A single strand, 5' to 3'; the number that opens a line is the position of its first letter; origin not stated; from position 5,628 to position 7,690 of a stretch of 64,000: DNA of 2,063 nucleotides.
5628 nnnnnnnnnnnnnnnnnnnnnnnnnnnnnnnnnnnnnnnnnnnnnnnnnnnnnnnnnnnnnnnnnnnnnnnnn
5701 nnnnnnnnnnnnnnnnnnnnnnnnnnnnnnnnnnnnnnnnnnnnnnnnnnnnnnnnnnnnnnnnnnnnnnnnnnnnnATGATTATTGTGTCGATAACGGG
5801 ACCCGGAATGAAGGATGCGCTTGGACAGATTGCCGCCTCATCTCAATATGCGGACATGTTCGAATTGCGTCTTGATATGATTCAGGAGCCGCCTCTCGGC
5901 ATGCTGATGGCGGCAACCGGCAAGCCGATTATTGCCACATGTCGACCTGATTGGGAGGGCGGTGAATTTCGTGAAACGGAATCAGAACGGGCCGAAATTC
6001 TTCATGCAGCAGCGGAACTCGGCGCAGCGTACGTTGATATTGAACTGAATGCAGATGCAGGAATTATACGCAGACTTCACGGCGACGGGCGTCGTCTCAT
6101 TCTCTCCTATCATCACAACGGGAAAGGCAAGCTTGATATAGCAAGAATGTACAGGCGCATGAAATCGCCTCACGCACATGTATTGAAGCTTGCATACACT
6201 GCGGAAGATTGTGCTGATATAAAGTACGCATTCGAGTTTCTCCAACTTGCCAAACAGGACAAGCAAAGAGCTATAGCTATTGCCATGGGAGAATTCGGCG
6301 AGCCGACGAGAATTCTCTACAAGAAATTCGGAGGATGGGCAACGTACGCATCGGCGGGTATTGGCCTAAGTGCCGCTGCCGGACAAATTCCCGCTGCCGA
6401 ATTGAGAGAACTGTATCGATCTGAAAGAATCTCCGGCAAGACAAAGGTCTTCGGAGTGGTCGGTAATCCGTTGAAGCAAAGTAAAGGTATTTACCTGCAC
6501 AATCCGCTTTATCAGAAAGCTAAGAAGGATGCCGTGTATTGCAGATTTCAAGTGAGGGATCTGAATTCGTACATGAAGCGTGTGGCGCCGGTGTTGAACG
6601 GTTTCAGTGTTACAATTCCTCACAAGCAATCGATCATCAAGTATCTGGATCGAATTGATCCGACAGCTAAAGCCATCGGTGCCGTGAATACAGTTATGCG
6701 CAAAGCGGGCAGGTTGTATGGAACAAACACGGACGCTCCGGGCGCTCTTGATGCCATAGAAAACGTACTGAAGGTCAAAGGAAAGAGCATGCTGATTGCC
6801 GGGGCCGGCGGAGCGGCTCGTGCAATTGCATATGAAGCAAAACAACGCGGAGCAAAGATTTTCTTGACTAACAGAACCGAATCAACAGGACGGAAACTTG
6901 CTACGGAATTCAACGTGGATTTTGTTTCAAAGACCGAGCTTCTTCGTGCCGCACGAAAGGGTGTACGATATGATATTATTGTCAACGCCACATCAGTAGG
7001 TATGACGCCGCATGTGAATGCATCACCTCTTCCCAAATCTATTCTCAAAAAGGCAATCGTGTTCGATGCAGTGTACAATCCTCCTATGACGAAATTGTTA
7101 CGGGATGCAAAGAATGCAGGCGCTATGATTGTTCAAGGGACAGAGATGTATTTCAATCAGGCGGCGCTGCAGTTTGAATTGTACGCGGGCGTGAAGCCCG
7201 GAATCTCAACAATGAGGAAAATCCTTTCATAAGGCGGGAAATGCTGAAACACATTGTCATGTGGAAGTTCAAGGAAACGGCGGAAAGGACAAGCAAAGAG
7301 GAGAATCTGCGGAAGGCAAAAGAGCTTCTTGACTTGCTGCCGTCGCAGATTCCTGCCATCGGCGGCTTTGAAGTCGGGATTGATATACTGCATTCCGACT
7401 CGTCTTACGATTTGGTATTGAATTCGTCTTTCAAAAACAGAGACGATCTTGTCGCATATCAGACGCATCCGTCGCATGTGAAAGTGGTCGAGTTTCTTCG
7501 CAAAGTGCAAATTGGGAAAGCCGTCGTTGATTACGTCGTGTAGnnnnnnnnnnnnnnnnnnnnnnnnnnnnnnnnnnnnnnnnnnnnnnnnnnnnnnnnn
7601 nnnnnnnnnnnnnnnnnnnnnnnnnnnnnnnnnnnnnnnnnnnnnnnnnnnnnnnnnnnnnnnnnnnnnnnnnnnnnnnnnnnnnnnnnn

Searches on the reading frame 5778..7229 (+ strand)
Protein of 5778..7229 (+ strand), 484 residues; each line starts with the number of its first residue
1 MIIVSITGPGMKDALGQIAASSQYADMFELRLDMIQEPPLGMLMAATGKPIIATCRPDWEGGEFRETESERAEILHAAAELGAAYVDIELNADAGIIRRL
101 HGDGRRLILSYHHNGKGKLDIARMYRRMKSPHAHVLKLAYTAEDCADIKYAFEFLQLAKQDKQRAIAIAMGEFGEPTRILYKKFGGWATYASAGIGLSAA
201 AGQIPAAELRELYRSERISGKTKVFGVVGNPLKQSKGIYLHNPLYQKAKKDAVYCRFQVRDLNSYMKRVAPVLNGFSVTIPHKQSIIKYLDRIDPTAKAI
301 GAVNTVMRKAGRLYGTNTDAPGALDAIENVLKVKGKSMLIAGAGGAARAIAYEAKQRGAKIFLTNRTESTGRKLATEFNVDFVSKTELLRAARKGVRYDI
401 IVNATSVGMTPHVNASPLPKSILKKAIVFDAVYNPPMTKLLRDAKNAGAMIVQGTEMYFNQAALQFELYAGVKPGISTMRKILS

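Call 3: search_protein_families(library=pfam, proteins=[window:5778-7229:+], max_evalue=0.01)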
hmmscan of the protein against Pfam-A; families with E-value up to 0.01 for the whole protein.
window:5778-7229:+ (484 aa): 6 families
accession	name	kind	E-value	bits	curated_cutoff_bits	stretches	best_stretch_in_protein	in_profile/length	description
PF01487.21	DHquinase_I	-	2.3e-44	152.7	22.2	1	4-213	2-230/230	Type I 3-dehydroquinase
PF08501.16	Shikimate_dh_N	-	9e-21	74.4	27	1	227-306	1-83/83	Shikimate dehydrogenase substrate binding domain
PF01488.26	Shikimate_DH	-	2.8e-06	27.9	24.3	1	332-407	9-85/138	Shikimate / quinate 5-dehydrogenase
PF18317.6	SDH_C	-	7.6e-05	22.8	25.8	1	454-483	1-30/31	Shikimate 5'-dehydrogenase C-terminal domain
PF02826.25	2-Hacid_dh_C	-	0.00098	19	25.1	1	331-392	32-92/178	D-isomer specific 2-hydroxyacid dehydrogenase, NAD binding domain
PF03807.23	F420_oxidored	-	0.0015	19.5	21.6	1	340-431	5-91/94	NADP oxidoreductase coenzyme F420-dependent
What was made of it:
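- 5778..7232 (+): aroD.aroE fusion (type I dehydroquinase plus shikimate dehydrogenase). Its start overlaps the aroB stop by 1 nt. PF01487, PF08501 and PF01488 (call 3).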

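Call 60: search_protein_families(library=ncbifam, proteins=[window:5778-7229:+], max_evalue=0.00001)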
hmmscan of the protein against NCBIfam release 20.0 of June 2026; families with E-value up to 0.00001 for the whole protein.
window:5778-7229:+ (484 aa): 19 families
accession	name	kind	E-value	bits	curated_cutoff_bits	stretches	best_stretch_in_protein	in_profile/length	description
TIGR00507.1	aroE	equivalog_domain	3.7e-70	236.2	200.2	1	223-483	1-265/270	shikimate dehydrogenase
NF001319.0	PRK00258.3-3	equivalog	2.5e-64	217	252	1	219-482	3-269/279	shikimate dehydrogenase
NF006802.0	PRK09310.1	equivalog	1.4e-57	195.5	598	1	1-469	1-453/477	bifunctional 3-dehydroquinate dehydratase/shikimate dehydrogenase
NF001322.0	PRK00258.3-6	equivalog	4.8e-55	186.8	285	1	223-481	6-261/272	shikimate dehydrogenase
NF001314.0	PRK00258.2-2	equivalog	1.2e-48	165.6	248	1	217-482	2-283/290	shikimate dehydrogenase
NF009200.0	PRK12548.1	subfamily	1.4e-48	165.7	432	1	216-480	3-284/289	shikimate dehydrogenase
NF001316.0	PRK00258.2-5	equivalog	9.2e-48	162.8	247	1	223-474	2-248/263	shikimate dehydrogenase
NF001312.0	PRK00258.1-4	equivalog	2.5e-47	161.5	295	1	220-478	7-272/285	shikimate dehydrogenase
NF001315.0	PRK00258.2-4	equivalog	2.3e-44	151.7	413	1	217-473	2-269/284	shikimate dehydrogenase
NF001313.0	PRK00258.2-1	equivalog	1.1e-43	149.8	431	1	215-483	2-286/290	shikimate dehydrogenase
NF001310.0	PRK00258.1-2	equivalog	3.6e-42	144.4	221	1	223-479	3-268/279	shikimate dehydrogenase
NF009201.0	PRK12549.1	subfamily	5e-41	140.7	235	1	225-482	10-279/286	shikimate dehydrogenase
NF009202.0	PRK12550.1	equivalog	1.2e-40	139.5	306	1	235-479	21-263/272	shikimate 5-dehydrogenase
NF001311.0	PRK00258.1-3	equivalog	2.9e-40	138.2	235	1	226-481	9-267/279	shikimate dehydrogenase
TIGR01809.1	Shik-DH-AROM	equivalog_domain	4.6e-35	121.1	196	1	223-476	6-275/282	shikimate dehydrogenase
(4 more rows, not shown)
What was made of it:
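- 5778..7232 (+): TIGR00507 aroE scores 236 bits against a cut-off of 200 (call 60).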

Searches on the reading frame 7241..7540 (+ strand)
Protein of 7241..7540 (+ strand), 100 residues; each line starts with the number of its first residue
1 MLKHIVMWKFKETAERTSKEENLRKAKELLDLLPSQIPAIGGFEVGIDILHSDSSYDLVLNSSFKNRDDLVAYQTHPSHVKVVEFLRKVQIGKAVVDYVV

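Call 3: search_protein_families(library=pfam, proteins=[window:7241-7540:+], max_evalue=0.01)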
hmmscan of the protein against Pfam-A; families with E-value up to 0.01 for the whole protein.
window:7241-7540:+ (100 aa): 1 family
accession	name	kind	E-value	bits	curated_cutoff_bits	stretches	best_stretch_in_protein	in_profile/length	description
PF07876.18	Dabb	-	3.3e-24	85.8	25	1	2-100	1-96/96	Stress responsive A/B Barrel Domain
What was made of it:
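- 7241..7543 (+): Dabb-domain ORF (100 aa) inserted in the operon. Function unknown. PF07876 E 3e-24 (call 3).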

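Call 60: search_protein_families(library=ncbifam, proteins=[window:7241-7540:+], max_evalue=0.00001)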
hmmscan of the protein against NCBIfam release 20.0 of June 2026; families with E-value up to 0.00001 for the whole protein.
window:7241-7540:+ (100 aa): 0 families
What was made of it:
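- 7241..7543 (+): No NCBIfam hit (call 60).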
